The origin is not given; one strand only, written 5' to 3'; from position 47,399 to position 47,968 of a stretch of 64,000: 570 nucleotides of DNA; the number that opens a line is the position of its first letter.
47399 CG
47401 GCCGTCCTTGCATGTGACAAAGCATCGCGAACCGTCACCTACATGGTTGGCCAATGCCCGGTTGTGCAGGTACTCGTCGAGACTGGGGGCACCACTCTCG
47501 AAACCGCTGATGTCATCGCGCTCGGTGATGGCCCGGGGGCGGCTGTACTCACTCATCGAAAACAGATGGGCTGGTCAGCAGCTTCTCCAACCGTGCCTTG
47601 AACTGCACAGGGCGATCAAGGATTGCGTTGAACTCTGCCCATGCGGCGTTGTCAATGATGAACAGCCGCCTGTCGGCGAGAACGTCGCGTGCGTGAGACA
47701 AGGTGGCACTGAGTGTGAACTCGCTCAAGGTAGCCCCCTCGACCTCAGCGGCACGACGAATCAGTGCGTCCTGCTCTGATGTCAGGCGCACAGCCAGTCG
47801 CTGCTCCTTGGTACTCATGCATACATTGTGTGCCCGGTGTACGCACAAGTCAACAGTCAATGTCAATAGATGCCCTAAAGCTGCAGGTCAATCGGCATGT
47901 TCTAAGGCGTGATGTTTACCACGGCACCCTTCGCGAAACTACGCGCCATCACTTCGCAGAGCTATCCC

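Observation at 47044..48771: GNAT/DUF1778 toxin-antitoxin pair plus divergent multi-TM protein inserted between early and late operons (candidate prophage defence island)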

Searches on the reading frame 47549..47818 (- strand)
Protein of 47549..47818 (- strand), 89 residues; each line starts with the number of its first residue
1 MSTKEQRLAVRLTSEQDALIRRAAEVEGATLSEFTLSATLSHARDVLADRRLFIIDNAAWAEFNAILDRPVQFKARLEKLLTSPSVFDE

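Call 3: search_protein_families(library=pfam, proteins=[window:47549-47818:-], max_evalue=1)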
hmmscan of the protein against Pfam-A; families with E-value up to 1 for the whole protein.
window:47549-47818:- (89 aa): 4 families
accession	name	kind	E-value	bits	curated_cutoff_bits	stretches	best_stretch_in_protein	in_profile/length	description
PF08681.18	TacA1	-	1.2e-22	80.1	21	1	7-81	1-75/80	Antitoxin TacA 1-like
PF21983.2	NikA-like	-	8.1e-05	23.1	27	1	4-51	3-50/72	Mobilization protein NikA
PF09386.16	ParD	-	0.0016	19.2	27.3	1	6-72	2-60/80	Antitoxin ParD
PF19807.5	DUF6290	-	0.0094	16.6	27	1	9-37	5-33/72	Family of unknown function (DUF6290)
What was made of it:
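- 47549..47818 (-): tacA-like DUF1778/RHH antitoxin gene (gene 32, 89 aa), overlapping tacT by 8 bp (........). Pfam TacA1 scores E=1.2e-22 over residues 7-81 (call 3).
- On GNAT/DUF1778 (TacAT/AtaRT/KacAT-type) type II toxin-antitoxin: Pfam TacA1 scores E=1.2e-22 (call 3).
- The partner is a DUF1778/TacA1 protein (call 3).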

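Call 4: search_protein_families(library=ncbifam, proteins=[window:47549-47818:-], max_evalue=1)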
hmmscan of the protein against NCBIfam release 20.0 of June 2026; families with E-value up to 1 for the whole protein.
window:47549-47818:- (89 aa): 3 families
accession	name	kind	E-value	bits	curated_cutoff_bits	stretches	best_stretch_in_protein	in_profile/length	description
NF041264.1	MobA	equivalog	0.00029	21.2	80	1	4-42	3-41/91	plasmid mobilization protein MobA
NF046040.1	RelB_antitoxin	equivalog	0.00054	20.2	50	1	9-43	2-36/69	type II toxin-antitoxin system RelB family antitoxin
NF006902.0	PRK09393.1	equivalog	0.033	13.4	425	1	6-85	240-316/327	transcriptional regulator FtrA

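Call 5: search_protein_families(library=phrogs, proteins=[window:47549-47818:-], max_evalue=0.1)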
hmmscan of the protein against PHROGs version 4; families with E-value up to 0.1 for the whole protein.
window:47549-47818:- (89 aa): 1 family
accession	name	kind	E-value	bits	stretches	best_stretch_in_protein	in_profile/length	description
phrog_10531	-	unknown function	2.7e-10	41.6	1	2-78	3-79/89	-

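Call 6: search_protein_families(library=padloc, proteins=[window:47549-47818:-], max_evalue=0.1)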
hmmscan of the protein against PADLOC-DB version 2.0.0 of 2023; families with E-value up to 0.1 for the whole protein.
window:47549-47818:- (89 aa): 0 families

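Call 9: search_solved_structures(query=window:47549-47818:-, max_evalue=0.01, show_alignments=1)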
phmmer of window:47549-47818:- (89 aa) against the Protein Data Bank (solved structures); distinct sequences matched with E-value up to 0.01: 6.
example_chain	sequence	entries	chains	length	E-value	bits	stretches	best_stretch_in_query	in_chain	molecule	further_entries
7f37_C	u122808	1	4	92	1.1e-08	38.5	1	3-81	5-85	DUF1778 domain-containing protein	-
7zg6_A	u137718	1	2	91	2.1e-07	34.5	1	6-84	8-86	DUF1778 domain-containing protein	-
7ak7_C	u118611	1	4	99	4e-07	33.6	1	1-88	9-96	CopG family transcriptional regulator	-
6ajm_C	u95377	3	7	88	1.3e-06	32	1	3-73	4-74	DUF1778 domain-containing protein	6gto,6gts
5zgn_A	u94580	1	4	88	2.2e-06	31.2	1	3-78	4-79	KacA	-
6ajn_C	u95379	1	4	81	1.2e-05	28.9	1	6-72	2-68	DUF1778 domain-containing protein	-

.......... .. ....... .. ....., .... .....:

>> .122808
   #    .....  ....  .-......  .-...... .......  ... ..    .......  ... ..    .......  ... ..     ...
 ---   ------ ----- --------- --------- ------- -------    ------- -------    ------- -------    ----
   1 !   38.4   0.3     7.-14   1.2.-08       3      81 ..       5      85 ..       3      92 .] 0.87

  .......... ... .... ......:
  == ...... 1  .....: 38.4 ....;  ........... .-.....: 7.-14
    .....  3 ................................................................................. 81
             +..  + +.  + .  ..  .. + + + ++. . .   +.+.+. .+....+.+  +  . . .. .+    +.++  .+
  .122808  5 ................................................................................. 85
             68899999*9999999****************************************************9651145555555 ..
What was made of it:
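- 47549..47818 (-): PDB DUF1778 antitoxin chains 7f37_C, 7zg6_A, 7ak7_C, 6ajm_C and KacA 5zgn_A match (call 9).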

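Call 69: list_cluster_members(proteins=[window:47549-47818:-, window:47044-47556:-, window:48121-48771:+])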
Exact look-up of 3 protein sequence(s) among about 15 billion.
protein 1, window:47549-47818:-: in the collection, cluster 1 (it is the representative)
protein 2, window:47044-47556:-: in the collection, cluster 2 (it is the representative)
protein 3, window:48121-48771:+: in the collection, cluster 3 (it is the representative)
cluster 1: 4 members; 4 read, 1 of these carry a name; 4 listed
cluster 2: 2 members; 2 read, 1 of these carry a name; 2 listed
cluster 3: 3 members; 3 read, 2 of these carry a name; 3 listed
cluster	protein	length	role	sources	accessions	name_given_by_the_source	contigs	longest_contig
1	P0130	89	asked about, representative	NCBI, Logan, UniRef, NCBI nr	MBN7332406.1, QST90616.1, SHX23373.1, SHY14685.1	DUF1778 domain-containing protein [Mycobacteroides abscessus] | type II toxin-antitoxin system TacA family antitoxin n=1 Tax=Mycobacteroides abscessus ...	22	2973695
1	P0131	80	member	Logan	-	-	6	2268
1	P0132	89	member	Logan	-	-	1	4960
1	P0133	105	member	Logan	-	-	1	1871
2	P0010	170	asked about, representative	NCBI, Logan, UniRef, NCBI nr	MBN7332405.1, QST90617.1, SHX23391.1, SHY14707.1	GNAT family N-acetyltransferase [Mycobacteroides abscessus] | GNAT family N-acetyltransferase n=1 Tax=Mycobacteroides abscessus TaxID=36809 ...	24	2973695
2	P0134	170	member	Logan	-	-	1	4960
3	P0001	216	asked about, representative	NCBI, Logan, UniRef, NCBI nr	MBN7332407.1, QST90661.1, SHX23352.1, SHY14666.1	hypothetical protein [Mycobacteroides abscessus] | hypothetical protein n=1 Tax=Mycobacteroides abscessus TaxID=36809 RepID=UPI00092B438A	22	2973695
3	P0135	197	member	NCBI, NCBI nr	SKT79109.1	Uncharacterised protein [Mycobacteroides abscessus subsp. abscessus]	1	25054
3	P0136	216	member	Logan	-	-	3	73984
